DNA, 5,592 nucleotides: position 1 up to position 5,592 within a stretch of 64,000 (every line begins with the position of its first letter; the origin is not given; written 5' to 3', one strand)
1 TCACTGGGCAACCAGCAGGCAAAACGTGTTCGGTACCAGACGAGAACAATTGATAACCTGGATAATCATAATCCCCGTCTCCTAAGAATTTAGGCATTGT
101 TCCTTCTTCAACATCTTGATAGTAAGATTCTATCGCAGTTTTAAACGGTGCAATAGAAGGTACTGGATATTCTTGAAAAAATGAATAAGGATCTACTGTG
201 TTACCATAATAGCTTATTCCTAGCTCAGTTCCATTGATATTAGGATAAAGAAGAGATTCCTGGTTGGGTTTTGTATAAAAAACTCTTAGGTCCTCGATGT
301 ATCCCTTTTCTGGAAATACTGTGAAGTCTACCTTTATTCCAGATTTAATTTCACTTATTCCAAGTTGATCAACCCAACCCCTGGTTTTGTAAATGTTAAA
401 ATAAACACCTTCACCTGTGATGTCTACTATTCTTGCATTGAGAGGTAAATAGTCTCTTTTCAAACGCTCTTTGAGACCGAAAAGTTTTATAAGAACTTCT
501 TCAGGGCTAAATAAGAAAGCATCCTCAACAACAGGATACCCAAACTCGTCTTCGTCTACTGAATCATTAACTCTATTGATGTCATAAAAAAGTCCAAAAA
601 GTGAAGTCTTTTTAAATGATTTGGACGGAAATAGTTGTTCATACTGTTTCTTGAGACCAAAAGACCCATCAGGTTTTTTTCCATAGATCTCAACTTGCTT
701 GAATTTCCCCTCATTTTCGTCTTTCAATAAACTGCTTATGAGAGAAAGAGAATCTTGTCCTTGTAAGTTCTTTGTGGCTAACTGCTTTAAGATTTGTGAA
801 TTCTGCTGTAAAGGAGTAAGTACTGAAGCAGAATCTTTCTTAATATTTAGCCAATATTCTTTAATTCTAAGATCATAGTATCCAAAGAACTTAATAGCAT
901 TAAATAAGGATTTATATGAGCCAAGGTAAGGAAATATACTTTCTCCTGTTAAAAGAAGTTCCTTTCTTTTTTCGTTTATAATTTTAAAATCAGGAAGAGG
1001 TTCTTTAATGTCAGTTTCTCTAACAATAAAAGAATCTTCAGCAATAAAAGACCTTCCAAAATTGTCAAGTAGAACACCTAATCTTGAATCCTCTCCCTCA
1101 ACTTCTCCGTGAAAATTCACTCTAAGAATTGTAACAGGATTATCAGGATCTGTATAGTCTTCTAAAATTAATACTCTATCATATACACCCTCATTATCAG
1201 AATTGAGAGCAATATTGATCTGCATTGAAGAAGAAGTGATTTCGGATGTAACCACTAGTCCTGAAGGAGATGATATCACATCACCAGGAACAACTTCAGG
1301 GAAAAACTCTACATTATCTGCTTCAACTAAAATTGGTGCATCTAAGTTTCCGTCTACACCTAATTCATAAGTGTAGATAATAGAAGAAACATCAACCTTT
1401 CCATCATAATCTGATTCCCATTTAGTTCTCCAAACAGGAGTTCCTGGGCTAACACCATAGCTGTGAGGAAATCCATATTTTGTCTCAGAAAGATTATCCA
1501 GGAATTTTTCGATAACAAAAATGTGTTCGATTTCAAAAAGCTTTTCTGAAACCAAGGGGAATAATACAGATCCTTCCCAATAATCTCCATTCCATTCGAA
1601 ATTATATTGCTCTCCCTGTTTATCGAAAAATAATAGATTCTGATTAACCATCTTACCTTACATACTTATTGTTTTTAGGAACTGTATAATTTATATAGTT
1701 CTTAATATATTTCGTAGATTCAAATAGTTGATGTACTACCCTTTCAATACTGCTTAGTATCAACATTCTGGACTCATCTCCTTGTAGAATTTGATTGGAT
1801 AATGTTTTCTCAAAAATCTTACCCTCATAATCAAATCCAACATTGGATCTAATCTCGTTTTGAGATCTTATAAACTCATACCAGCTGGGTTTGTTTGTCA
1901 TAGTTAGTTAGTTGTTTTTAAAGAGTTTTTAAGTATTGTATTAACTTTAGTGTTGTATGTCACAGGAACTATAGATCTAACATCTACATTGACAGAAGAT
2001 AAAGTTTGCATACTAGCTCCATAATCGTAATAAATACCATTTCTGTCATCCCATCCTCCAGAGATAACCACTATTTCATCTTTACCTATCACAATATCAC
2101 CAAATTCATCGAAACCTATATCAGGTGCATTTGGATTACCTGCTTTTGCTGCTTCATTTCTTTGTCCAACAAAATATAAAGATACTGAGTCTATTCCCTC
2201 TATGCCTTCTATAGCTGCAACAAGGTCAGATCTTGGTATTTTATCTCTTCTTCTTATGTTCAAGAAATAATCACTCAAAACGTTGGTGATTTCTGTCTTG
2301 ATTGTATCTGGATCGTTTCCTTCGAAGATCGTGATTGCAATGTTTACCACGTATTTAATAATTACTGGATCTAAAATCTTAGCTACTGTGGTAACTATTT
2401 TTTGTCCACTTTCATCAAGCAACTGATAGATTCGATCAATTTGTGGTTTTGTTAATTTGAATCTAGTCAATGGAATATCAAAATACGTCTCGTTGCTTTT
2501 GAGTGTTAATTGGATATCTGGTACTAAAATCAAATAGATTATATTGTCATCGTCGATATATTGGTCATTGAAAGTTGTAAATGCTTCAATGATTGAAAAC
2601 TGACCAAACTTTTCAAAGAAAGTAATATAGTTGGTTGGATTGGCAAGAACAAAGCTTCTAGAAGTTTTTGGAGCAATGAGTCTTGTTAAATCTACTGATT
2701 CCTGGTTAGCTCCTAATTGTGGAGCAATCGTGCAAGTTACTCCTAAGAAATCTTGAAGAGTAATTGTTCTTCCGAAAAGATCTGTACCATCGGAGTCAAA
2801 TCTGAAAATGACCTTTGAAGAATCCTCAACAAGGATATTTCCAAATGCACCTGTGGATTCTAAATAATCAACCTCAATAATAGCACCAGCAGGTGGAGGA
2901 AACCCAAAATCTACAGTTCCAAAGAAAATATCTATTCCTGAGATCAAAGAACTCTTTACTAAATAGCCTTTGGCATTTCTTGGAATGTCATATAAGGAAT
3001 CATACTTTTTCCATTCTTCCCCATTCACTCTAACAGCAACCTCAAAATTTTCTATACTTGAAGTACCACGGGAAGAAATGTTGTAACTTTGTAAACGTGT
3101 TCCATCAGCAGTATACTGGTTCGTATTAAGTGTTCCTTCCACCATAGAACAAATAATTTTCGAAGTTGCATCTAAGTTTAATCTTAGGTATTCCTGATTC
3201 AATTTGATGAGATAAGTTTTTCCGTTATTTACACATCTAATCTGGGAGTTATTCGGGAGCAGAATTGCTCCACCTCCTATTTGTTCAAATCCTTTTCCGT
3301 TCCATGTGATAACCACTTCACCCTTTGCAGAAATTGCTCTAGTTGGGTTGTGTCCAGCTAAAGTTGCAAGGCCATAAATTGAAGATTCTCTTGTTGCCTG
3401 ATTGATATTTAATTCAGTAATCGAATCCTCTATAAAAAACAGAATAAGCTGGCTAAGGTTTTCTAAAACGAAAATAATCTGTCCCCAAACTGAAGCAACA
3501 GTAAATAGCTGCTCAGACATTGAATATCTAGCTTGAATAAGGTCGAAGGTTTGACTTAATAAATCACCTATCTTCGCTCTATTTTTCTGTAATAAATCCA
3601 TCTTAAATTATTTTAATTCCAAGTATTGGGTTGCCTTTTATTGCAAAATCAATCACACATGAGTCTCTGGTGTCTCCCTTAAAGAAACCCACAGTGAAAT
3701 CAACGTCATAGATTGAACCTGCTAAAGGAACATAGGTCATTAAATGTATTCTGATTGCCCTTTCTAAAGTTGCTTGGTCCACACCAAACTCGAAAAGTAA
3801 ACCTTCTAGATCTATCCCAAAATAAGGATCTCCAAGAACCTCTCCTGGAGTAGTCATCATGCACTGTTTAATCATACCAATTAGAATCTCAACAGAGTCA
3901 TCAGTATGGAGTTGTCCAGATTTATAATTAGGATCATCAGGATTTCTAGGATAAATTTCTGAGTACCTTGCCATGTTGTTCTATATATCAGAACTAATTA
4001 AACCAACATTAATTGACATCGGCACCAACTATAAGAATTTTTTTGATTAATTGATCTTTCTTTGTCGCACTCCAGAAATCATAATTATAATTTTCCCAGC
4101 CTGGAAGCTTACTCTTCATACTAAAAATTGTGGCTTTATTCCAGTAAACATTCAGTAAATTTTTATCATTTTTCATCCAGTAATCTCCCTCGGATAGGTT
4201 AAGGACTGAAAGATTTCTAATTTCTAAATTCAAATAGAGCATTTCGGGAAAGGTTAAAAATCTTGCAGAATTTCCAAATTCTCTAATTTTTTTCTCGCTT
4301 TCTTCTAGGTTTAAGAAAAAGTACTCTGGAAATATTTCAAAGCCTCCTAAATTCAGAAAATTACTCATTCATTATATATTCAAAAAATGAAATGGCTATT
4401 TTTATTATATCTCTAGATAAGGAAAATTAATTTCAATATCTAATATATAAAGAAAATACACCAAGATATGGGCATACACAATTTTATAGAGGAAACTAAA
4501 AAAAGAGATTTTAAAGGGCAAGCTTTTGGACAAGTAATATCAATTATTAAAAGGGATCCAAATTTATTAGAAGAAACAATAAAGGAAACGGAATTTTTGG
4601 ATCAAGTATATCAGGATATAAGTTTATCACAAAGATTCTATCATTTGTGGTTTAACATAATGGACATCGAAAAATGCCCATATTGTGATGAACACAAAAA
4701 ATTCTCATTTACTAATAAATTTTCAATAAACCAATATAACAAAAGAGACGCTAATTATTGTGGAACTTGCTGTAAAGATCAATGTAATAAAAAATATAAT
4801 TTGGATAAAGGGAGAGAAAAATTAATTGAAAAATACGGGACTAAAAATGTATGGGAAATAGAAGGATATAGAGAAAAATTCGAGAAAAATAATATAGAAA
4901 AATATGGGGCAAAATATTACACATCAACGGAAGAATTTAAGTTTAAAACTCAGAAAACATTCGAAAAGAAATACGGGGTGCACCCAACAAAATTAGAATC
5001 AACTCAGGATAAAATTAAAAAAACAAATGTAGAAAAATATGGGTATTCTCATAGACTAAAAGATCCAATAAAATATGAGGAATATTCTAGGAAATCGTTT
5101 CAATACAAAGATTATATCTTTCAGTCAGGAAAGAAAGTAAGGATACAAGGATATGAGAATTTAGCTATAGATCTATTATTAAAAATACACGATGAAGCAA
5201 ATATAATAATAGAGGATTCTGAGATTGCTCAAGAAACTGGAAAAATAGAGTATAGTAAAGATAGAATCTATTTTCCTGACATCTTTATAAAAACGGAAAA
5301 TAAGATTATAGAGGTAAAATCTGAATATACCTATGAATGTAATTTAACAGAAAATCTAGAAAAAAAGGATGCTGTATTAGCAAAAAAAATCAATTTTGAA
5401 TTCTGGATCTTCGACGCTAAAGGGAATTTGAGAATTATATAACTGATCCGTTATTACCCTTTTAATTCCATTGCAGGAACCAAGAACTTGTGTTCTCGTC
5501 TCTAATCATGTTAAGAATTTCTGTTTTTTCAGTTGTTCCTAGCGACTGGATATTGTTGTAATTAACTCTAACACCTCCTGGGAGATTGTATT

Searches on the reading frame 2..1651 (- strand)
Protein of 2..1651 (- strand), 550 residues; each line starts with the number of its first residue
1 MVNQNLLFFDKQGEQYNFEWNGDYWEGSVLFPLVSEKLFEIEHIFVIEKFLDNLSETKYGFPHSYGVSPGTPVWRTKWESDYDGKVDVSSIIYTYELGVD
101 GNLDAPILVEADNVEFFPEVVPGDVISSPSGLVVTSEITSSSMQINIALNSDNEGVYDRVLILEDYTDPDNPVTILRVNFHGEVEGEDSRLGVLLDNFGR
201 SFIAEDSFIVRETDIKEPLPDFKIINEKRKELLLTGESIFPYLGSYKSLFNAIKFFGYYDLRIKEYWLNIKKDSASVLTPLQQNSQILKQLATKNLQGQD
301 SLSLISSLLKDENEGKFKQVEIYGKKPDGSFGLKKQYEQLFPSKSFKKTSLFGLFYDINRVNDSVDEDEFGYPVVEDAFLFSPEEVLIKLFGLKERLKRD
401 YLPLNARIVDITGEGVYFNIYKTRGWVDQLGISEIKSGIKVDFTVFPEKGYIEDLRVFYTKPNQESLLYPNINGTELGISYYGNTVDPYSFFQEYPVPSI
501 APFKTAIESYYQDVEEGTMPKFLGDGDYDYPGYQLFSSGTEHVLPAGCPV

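Call 15: search_protein_families(library=phrogs, proteins=[window:2-1651:-], max_evalue=0.001)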
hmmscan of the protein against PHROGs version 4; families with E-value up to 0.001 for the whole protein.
window:2-1651:- (550 aa): 1 family
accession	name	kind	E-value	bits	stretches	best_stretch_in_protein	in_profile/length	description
phrog_28177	-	unknown function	6.2e-24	85.2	2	344-443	248-344/1016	-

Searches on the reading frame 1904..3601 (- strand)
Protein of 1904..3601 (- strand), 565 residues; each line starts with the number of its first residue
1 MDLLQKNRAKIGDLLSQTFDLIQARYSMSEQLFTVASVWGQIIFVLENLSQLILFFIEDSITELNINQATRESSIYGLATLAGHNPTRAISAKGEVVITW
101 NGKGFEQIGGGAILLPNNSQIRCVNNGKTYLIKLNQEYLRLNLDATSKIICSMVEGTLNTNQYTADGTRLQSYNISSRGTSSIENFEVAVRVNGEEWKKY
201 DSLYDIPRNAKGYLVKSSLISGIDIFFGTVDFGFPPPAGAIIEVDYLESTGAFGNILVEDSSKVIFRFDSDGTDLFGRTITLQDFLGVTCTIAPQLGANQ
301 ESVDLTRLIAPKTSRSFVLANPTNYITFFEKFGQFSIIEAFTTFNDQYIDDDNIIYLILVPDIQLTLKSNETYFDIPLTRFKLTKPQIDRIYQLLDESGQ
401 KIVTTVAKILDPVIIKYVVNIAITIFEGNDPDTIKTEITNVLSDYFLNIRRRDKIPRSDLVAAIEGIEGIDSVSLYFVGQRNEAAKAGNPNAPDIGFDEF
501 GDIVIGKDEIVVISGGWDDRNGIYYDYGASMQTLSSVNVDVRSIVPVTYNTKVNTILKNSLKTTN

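Call 10: search_protein_families(library=pfam, proteins=[window:1904-3601:-], max_evalue=0.01)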
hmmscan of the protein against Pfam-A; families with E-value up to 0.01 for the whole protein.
window:1904-3601:- (565 aa): 0 families

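Call 15: search_protein_families(library=phrogs, proteins=[window:1904-3601:-], max_evalue=0.001)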
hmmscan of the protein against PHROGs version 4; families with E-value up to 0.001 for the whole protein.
window:1904-3601:- (565 aa): 4 families
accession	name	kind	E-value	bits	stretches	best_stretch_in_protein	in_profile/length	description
phrog_219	-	tail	1.7e-24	87.3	1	37-446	36-425/598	baseplate wedge subunit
phrog_6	-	tail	2.2e-09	37.5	1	284-514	219-399/548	baseplate wedge subunit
phrog_1369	-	tail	1.1e-07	32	1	29-253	17-234/489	baseplate protein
phrog_1608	-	tail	0.00041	20.9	1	404-477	89-168/192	tail protein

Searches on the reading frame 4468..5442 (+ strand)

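Call 10: search_protein_families(library=pfam, proteins=[window:4468-5442:+], max_evalue=0.01)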
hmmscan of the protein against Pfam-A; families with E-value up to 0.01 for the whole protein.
window:4468-5442:+ (324 aa): 1 family
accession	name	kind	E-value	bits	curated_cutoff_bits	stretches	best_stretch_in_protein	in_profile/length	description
PF24308.1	DUF7487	-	2.2e-38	132.8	27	1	106-303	17-215/220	Family of unknown function (DUF7487)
